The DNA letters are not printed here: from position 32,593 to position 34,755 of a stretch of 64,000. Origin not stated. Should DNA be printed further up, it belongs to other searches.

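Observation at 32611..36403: Low-GC island carrying a two-gene OLD-ATPase/TOPRIM plus UvrD-helicase (Gabija / Class-2 OLD-like) defence cassette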

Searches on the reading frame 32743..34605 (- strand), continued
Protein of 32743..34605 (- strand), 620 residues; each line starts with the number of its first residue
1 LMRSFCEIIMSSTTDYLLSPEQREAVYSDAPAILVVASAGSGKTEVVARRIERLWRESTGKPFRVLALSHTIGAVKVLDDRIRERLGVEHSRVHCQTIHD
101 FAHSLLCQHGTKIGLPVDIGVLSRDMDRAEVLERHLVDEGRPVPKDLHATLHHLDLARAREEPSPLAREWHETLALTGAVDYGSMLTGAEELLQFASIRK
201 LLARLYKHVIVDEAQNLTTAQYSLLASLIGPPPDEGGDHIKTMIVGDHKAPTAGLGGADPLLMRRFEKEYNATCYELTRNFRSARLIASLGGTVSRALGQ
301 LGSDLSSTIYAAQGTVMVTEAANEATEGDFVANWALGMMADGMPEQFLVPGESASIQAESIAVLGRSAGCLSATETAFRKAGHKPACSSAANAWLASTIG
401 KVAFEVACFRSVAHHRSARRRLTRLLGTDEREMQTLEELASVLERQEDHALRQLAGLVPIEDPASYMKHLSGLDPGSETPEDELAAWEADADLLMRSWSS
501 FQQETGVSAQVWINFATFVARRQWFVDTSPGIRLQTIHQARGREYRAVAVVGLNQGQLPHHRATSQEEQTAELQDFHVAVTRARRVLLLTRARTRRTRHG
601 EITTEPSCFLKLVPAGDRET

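Call 78: search_solved_structures(query=A2, max_evalue=0.01, show_alignments=0)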
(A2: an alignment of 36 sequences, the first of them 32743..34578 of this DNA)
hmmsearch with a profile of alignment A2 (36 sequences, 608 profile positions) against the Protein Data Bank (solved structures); distinct sequences matched with E-value up to 0.01: 34.
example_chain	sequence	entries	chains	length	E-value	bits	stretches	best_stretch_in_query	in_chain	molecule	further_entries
1pjr_A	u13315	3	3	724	2.7e-60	207.4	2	8-333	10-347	PCRA | ATP-DEPENDENT HELICASE PCRA | HELICASE PCRA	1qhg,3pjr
3lfu_A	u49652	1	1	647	6.4e-60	206.1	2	9-333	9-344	DNA helicase II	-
2is1_A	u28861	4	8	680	7.8e-60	205.8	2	9-333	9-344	DNA helicase II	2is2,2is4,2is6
9dci_A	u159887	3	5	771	1.1e-59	205.3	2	10-377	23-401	ATP-dependent DNA helicase UvrD1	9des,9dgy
4c2u_A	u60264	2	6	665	3.4e-51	177.3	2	9-336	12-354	DNA HELICASE II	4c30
4c2t_A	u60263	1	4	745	4.8e-51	176.8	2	9-336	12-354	DNA HELICASE II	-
1uaa_A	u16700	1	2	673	8.3e-49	169.4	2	9-323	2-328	PROTEIN (ATP-DEPENDENT DNA HELICASE REP.)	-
2pjr_A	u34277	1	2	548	6.6e-44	153.2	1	8-333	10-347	PROTEIN (HELICASE PCRA)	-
6ppr_B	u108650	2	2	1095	6.4e-32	113.6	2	10-112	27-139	UvrD/REP helicase | DNA 3'-5' helicase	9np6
6ppu_B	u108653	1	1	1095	6.4e-32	113.6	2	10-112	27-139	UvrD/REP helicase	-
7sjr_B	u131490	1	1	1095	2.4e-31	111.8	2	10-112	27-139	DNA helicase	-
6ppj_B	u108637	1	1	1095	9.7e-29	103.1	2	10-112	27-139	UvrD/REP helicase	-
3u44_A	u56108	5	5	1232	3.1e-25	91.6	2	191-312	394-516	ATP-dependent helicase/nuclease subunit A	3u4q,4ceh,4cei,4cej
1qhh_A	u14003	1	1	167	5.4e-22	80.9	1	8-133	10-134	PROTEIN (PCRA (SUBUNIT))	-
1qhh_B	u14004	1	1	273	9.1e-21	76.8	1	156-333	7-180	PROTEIN (PCRA (SUBUNIT))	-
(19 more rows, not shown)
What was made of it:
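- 32743..34578 (-): gajB: full-size UvrD/PcrA/Rep-like SF1 helicase, 611 aa from ATG 34578 (alternative starts are TTG 34605 and ATG 34602, giving 620 or 619 aa). Q-motif Q13, Walker A G31-G33-K34-T35, DEAQ D203-E204 and motif VI R573/R576 are kept. Motifs Ia, III and V and the residues next to VI are degenerate. The clade profile scores PcrA 2.7e-60 and BcGajB 1.5e-16 (call 78).
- Closest known: Gabija. Different: GajB here is 611 aa and much closer to PcrA/UvrD (2.7e-60) than to the 494-aa BcGajB (1.5e-16) (call 78).
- The GajB profile scores 1.5e-16 against BcGajB but 2.7e-60 against PcrA (call 78).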
